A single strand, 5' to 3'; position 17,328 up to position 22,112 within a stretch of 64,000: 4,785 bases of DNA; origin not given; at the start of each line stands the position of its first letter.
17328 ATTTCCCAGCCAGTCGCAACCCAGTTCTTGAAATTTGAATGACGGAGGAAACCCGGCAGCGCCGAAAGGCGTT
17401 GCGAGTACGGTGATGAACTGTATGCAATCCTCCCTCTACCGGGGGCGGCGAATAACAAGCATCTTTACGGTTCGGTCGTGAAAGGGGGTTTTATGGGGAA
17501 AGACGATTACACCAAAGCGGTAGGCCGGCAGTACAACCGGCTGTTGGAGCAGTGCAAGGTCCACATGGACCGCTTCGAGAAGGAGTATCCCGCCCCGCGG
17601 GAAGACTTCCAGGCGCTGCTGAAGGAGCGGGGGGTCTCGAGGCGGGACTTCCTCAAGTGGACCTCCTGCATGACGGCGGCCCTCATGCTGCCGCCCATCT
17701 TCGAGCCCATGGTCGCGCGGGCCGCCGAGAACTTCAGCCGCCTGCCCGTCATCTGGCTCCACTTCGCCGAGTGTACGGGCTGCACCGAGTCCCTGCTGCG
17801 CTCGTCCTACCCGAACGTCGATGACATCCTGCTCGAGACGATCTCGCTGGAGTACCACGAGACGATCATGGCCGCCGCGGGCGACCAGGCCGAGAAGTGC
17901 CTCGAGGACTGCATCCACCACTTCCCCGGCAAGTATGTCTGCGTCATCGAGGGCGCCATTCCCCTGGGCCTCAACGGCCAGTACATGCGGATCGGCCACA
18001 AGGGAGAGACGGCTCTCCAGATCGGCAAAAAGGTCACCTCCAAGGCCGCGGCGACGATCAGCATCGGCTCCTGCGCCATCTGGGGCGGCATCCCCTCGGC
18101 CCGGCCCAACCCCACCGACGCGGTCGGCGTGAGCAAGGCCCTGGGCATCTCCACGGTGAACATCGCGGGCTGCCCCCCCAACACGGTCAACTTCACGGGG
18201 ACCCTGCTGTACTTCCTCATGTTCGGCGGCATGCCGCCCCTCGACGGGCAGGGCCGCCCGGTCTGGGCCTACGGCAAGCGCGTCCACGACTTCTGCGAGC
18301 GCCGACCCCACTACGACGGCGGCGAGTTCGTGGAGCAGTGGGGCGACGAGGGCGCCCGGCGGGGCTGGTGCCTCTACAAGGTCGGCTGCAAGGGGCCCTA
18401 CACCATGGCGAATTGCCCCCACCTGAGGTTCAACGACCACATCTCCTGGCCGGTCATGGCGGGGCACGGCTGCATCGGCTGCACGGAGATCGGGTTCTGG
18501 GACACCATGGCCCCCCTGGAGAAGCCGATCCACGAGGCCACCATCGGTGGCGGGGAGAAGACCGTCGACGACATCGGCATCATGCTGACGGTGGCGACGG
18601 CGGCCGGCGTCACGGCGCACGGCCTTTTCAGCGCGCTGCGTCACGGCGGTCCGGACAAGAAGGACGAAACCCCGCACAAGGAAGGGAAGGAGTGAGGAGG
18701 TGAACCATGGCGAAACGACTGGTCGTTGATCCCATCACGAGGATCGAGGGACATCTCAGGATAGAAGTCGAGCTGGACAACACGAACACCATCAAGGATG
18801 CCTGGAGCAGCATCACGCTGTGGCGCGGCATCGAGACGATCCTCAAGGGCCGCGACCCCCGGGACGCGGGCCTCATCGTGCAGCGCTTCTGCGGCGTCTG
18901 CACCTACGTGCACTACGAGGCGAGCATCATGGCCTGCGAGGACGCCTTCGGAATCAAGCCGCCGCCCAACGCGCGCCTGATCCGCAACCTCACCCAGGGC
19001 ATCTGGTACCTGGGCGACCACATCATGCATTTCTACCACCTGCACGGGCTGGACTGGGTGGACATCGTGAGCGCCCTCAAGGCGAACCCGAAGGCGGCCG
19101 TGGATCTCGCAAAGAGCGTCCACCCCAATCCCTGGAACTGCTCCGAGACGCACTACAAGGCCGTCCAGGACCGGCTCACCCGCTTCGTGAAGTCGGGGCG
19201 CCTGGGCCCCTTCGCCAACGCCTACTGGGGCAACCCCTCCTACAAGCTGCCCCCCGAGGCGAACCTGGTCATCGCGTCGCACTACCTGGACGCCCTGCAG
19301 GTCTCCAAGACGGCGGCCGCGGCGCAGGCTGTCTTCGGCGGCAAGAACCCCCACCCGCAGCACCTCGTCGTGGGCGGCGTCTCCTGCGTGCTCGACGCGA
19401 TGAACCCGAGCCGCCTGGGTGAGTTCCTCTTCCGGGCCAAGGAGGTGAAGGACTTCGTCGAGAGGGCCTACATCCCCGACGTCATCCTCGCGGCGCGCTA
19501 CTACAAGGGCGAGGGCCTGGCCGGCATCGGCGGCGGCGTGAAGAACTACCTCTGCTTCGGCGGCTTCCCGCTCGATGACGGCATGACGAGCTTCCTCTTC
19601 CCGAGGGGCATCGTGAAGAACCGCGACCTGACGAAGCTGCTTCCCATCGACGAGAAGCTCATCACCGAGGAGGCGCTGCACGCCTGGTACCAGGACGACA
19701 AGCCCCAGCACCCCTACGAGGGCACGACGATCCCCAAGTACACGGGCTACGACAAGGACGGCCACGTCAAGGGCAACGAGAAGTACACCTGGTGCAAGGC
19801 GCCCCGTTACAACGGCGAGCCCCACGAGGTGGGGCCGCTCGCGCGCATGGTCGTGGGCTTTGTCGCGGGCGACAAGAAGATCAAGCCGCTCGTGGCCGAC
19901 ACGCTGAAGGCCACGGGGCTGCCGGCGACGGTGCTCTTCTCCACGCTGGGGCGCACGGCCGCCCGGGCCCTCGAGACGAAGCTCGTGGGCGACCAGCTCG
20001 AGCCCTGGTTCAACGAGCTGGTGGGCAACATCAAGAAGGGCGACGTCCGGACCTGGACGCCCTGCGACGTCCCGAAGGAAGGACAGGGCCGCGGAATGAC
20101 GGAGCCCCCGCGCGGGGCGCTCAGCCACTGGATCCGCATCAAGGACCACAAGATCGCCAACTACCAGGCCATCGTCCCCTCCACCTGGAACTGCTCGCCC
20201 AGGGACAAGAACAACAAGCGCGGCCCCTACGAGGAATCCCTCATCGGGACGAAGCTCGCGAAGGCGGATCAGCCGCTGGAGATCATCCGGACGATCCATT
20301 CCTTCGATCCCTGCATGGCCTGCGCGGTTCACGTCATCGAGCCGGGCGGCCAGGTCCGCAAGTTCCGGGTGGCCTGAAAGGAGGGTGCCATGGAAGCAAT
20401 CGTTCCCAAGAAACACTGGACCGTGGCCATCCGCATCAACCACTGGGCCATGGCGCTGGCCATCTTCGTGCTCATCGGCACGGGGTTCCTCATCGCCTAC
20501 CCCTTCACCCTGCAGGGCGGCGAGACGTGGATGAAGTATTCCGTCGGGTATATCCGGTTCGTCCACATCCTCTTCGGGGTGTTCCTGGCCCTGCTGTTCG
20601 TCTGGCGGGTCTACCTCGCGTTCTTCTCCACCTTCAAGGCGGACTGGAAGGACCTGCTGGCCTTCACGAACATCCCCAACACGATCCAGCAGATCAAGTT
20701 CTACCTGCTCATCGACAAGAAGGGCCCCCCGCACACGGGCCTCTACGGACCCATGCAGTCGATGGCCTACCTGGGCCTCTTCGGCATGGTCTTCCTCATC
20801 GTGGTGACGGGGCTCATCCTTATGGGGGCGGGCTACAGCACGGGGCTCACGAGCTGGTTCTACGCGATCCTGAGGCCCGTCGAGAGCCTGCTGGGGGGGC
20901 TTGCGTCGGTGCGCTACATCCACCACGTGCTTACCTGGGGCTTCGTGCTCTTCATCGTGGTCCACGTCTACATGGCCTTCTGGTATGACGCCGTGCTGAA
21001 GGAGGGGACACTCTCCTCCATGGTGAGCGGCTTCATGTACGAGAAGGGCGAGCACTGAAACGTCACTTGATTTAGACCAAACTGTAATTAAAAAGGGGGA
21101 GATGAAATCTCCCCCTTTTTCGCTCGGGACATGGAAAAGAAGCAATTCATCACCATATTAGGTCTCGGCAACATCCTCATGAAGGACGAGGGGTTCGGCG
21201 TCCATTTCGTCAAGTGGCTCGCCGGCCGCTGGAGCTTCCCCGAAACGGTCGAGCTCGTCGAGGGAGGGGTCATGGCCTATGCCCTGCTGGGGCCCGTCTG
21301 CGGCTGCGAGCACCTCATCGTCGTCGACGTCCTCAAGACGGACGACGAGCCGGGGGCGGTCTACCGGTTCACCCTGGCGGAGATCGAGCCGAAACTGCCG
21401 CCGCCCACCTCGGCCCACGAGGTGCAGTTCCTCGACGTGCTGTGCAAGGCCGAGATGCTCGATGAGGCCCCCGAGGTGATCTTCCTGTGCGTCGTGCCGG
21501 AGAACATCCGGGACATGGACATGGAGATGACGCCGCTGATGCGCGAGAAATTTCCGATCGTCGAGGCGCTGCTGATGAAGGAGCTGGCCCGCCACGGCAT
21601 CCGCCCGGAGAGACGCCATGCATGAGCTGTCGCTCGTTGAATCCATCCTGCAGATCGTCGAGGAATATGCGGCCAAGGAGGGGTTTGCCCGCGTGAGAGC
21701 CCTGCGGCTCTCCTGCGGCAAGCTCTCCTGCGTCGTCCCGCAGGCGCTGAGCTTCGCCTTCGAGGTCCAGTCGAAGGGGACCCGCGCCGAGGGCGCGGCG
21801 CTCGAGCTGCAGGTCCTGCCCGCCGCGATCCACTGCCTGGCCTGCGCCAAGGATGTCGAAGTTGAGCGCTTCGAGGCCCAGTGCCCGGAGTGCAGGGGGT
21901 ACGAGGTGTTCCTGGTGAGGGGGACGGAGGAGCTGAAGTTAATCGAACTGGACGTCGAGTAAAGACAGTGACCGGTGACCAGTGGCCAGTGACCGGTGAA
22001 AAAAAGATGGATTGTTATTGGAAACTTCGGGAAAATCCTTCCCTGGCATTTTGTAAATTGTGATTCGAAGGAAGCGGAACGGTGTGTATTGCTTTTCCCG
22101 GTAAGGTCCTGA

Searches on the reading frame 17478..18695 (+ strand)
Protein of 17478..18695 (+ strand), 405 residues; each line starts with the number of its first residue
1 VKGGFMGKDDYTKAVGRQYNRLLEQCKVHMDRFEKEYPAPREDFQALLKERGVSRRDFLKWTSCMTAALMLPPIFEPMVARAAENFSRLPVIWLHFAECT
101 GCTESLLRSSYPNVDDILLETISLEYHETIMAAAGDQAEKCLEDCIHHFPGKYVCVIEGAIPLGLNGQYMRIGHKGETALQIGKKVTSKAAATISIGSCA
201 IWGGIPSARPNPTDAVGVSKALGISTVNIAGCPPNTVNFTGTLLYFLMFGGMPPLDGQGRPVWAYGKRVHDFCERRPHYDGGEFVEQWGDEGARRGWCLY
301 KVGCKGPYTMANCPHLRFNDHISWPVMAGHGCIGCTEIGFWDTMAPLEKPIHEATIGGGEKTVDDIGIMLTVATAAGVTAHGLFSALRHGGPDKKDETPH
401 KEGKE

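Call 63: search_protein_families(library=pfam, max_evalue=0.01, proteins=[window:17478-18695:+])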
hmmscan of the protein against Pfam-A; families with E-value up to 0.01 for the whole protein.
window:17478-18695:+ (405 aa): 3 families
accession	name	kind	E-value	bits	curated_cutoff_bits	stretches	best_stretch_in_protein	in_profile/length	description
PF14720.11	NiFe_hyd_SSU_C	-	3.2e-32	111.2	27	1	265-347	1-79/80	NiFe/NiFeSe hydrogenase small subunit C-terminal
PF01058.29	Oxidored_q6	-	6.3e-27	94.3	27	1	99-245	1-127/128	NADH ubiquinone oxidoreductase, 20 Kd subunit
PF10518.14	TAT_signal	-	0.0089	16.4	22.7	1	53-72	2-21/21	TAT (twin-arginine translocation) pathway signal sequence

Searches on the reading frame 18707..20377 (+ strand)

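Call 63: search_protein_families(library=pfam, max_evalue=0.01, proteins=[window:18707-20377:+])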
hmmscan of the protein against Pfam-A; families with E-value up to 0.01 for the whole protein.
window:18707-20377:+ (556 aa): 1 family
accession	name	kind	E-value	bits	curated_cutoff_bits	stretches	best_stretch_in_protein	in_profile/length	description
PF00374.24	NiFeSe_Hases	-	1.7e-210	700.7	25.8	1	40-542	1-508/508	Nickel-dependent hydrogenase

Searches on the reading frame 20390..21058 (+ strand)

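Call 63: search_protein_families(library=pfam, max_evalue=0.01, proteins=[window:20390-21058:+])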
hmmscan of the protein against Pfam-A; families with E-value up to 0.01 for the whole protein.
window:20390-21058:+ (222 aa): 2 families
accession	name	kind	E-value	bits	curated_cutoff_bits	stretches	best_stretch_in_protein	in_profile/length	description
PF01292.26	Ni_hydr_CYTB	-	4.3e-31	108.5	30.1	1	9-214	1-179/179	Prokaryotic cytochrome b561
PF14358.11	DUF4405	-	0.00029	21.7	26.7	1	127-197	3-65/66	Domain of unknown function (DUF4405)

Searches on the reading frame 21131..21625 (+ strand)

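Call 63: search_protein_families(library=pfam, max_evalue=0.01, proteins=[window:21131-21625:+])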
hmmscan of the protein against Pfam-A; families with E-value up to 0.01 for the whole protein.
window:21131-21625:+ (164 aa): 1 family
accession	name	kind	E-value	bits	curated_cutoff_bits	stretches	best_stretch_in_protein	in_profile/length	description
PF01750.23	HycI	-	3.4e-20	72.7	23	1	24-148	1-127/130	Hydrogenase maturation protease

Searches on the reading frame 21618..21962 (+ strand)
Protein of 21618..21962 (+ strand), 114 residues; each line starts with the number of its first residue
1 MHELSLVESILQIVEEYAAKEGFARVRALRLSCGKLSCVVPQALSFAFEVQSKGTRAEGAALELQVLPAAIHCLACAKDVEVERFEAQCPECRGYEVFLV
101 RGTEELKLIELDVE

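Call 5: search_protein_families(library=pfam, proteins=[window:21618-21962:+])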
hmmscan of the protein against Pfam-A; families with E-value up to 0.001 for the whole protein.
window:21618-21962:+ (114 aa): 1 family
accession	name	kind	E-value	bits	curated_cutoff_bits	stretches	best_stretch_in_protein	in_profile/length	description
PF01155.25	HypA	-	2.7e-30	105.1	28.9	1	1-111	1-110/112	Hydrogenase/urease nickel incorporation, metallochaperone, hypA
